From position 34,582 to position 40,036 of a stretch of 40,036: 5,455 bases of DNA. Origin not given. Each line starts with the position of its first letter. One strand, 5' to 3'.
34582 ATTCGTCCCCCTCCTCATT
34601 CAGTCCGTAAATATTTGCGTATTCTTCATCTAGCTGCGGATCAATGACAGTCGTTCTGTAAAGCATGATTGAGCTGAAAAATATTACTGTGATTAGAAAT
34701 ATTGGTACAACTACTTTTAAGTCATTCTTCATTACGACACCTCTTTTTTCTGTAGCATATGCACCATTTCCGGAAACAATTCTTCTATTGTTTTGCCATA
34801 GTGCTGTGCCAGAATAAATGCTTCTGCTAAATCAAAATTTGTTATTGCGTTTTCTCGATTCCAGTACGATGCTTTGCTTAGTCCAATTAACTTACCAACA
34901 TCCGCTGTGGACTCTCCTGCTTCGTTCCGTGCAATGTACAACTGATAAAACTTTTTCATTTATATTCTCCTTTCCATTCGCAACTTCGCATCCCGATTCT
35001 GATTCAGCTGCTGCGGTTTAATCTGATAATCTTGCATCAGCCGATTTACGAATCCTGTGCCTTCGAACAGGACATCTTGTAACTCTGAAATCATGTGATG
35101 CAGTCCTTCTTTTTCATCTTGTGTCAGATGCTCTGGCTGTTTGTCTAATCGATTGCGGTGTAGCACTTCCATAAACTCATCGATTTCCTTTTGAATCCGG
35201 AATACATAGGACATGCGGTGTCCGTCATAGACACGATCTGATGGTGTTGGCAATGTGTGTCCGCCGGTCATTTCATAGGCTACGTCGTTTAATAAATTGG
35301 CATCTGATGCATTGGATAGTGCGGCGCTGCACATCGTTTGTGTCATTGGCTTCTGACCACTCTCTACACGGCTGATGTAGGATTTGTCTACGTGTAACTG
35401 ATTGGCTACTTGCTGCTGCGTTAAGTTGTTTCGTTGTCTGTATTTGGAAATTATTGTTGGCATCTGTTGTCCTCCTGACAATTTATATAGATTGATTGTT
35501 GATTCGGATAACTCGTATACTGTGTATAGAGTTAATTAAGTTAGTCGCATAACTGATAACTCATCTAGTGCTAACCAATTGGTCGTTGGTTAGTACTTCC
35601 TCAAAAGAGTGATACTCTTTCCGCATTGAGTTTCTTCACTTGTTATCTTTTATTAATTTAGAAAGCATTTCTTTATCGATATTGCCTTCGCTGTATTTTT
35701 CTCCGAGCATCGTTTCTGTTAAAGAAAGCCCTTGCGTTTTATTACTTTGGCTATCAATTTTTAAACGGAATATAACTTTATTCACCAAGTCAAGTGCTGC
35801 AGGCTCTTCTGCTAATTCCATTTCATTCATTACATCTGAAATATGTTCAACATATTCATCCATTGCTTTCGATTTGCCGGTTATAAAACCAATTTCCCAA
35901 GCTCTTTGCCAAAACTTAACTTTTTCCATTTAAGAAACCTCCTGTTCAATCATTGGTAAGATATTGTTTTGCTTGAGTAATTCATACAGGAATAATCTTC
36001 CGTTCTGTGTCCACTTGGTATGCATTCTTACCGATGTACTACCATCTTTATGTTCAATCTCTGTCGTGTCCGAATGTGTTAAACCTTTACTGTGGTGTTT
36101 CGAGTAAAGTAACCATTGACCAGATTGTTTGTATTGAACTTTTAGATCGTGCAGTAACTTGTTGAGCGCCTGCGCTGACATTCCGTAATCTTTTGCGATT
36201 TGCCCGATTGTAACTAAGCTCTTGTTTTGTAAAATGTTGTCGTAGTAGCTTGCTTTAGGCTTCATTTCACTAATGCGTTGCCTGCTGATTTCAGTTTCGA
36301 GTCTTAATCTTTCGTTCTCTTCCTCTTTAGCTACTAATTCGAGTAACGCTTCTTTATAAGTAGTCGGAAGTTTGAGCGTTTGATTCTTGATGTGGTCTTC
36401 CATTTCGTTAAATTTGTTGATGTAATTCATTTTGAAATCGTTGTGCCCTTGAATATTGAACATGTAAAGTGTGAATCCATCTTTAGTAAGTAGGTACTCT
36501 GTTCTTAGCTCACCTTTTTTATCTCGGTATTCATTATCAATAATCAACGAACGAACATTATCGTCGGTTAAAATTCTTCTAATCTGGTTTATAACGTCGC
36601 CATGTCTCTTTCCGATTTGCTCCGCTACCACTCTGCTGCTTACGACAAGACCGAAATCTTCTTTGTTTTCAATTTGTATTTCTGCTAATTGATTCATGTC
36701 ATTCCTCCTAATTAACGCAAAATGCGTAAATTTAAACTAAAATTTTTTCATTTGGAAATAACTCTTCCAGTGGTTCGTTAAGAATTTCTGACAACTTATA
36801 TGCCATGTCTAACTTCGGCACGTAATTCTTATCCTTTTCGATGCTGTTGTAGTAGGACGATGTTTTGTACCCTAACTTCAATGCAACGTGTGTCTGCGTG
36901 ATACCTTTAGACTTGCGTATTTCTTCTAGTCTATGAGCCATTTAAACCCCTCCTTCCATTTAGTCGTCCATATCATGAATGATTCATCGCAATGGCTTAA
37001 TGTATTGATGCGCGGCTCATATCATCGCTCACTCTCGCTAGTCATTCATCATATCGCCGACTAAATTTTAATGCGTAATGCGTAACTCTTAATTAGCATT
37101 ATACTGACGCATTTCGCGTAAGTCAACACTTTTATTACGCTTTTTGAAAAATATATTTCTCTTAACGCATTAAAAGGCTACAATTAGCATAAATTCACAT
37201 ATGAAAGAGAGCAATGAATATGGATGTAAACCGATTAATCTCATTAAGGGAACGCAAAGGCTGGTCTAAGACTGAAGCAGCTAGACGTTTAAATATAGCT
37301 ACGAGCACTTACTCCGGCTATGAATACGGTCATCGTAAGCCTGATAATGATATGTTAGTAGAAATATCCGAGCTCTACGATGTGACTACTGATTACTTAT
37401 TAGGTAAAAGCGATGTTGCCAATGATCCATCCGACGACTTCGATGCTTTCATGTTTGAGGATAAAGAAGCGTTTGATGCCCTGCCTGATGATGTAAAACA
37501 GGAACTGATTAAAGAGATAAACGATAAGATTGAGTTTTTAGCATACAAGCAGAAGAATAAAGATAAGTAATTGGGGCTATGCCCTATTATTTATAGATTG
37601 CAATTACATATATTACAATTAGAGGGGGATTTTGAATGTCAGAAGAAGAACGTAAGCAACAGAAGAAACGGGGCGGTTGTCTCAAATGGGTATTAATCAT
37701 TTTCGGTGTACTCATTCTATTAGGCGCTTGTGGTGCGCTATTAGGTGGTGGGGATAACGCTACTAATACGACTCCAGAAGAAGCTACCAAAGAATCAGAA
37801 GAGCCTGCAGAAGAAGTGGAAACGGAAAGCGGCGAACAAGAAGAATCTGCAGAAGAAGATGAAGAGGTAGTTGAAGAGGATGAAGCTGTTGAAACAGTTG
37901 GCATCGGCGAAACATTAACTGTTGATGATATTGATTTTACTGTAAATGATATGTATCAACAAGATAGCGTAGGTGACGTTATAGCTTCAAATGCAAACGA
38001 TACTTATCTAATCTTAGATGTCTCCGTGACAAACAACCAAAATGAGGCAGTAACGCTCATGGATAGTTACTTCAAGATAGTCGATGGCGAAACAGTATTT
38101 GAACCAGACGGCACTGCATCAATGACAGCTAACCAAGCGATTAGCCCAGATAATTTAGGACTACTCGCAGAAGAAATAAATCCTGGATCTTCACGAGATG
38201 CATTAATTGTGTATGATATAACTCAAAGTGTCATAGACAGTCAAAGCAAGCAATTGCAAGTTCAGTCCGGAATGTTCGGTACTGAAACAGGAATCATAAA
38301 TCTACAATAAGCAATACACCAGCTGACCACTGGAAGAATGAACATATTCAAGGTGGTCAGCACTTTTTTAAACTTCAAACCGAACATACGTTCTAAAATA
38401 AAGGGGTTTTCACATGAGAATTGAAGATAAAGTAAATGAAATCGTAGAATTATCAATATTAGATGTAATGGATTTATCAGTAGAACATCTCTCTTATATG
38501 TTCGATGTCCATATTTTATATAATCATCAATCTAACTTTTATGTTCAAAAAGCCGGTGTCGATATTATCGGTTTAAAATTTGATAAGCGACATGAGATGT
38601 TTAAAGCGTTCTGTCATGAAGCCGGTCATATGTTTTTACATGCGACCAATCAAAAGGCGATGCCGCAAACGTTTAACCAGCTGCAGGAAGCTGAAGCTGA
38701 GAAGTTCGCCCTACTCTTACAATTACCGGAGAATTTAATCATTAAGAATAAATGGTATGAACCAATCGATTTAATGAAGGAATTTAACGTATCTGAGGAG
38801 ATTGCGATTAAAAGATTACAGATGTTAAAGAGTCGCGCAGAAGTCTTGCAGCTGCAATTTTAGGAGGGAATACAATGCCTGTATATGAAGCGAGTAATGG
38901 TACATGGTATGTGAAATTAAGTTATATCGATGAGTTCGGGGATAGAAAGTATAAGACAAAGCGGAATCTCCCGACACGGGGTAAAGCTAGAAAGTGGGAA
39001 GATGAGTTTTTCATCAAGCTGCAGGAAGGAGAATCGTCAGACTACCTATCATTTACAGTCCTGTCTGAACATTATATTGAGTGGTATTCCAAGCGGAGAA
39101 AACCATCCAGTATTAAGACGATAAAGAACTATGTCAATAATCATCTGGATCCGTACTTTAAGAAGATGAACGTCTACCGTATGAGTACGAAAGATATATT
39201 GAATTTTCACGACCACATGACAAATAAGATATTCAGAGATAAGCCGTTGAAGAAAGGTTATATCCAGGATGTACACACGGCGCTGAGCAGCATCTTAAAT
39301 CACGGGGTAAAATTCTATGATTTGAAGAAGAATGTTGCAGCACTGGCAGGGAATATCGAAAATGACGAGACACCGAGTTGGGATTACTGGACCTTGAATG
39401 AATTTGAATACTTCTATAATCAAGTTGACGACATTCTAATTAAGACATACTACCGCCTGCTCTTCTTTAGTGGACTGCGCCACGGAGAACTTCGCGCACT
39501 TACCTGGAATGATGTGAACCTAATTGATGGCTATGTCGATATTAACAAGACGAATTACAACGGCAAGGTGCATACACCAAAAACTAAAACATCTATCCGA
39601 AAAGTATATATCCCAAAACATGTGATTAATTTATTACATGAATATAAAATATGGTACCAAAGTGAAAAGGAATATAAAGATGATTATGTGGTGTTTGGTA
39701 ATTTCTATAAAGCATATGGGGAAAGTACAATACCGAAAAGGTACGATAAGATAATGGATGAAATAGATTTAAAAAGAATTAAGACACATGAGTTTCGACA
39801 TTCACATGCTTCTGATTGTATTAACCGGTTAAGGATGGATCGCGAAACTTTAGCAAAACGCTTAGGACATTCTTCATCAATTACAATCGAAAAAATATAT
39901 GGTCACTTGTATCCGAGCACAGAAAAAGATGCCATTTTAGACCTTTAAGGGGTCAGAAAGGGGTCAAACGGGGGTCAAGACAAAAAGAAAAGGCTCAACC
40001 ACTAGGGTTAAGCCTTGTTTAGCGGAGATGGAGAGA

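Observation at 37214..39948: LexA box in front of an ImmA-type protease and integrase, beside a repressor with no autocleavage domain: candidate SOS-gated protease anti-repression switch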

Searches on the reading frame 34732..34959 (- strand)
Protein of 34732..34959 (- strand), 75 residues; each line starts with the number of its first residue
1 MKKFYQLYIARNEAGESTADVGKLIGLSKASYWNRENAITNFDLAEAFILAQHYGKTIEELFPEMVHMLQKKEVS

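Call 3: search_protein_families(library=pfam, proteins=[window:34732-34959:-], max_evalue=0.01)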
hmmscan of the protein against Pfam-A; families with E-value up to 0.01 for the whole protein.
window:34732-34959:- (75 aa): 2 families
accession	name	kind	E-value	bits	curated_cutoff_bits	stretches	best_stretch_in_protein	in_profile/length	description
PF01381.28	HTH_3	-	8.5e-05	23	23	1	9-61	3-55/55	Helix-turn-helix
PF13560.12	HTH_31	-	0.0051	17.5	27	1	10-57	9-57/64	Helix-turn-helix domain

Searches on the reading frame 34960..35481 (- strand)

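Call 3: search_protein_families(library=pfam, proteins=[window:34960-35481:-], max_evalue=0.01)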
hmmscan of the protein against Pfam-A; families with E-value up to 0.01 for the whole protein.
window:34960-35481:- (173 aa): 6 families
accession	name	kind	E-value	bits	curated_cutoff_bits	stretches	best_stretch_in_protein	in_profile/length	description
PF01381.28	HTH_3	-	1.6e-08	34.9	23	1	11-48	1-38/55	Helix-turn-helix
PF13560.12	HTH_31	-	3.5e-08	34.1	27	1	14-47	9-43/64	Helix-turn-helix domain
PF12844.13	HTH_19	-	6.1e-06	26.5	30.2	1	12-48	5-40/64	Helix-turn-helix domain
PF13744.12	HTH_37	-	0.00048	20.3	27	1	10-43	22-55/80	Helix-turn-helix domain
PF13413.12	HTH_25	-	0.0039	17.4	24.6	1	13-43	4-34/62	Helix-turn-helix domain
PF03819.22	MazG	-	0.006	17.3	22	0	92-161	6-60/74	MazG nucleotide pyrophosphohydrolase domain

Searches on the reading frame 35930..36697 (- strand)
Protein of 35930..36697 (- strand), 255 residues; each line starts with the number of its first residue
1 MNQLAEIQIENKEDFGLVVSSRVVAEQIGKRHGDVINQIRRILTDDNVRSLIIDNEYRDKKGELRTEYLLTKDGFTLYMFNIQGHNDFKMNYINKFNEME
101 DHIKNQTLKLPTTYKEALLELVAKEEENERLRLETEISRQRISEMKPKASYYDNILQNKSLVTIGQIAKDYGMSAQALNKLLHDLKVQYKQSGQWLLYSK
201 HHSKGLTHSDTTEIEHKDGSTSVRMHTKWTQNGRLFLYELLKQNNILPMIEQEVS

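Call 3: search_protein_families(library=pfam, proteins=[window:35930-36697:-], max_evalue=0.01)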
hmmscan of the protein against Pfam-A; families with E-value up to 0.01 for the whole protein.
window:35930-36697:- (255 aa): 2 families
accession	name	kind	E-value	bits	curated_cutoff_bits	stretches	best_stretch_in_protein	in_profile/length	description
PF03374.19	ANT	-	4.3e-37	127.2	25.3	1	140-243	2-107/108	Phage antirepressor protein KilAC domain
PF09669.15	Phage_pRha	-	3.5e-20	72.8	29.9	1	19-100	1-90/91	Phage regulatory protein Rha (Phage_pRha)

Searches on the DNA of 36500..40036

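Call 78: search_rna_families(source=window, start=36500, end=40036, threshold=evalue, max_evalue=1)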
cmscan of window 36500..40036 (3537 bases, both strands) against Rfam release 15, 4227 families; matches with E-value up to 1: 1.
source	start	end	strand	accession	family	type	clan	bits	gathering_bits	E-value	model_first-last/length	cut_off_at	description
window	37852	37927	+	RF01306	sR52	Gene; snRNA; snoRNA; CD-box;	-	22.3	50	0.13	1-60/60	no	Small nucleolar RNA sR52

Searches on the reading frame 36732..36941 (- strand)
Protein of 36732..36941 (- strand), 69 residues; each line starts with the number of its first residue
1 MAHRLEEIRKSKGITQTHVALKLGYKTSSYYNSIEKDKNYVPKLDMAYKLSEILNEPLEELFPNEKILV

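Call 3: search_protein_families(library=pfam, proteins=[window:36732-36941:-], max_evalue=0.01)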
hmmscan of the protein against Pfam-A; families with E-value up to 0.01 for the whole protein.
window:36732-36941:- (69 aa): 3 families
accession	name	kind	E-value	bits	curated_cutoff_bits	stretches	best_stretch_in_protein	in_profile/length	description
PF01381.28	HTH_3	-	3.9e-11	43.2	23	1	5-61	1-55/55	Helix-turn-helix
PF12844.13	HTH_19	-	1e-10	41.8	30.2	1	4-63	3-60/64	Helix-turn-helix domain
PF13560.12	HTH_31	-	0.0005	20.8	27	1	2-59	3-59/64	Helix-turn-helix domain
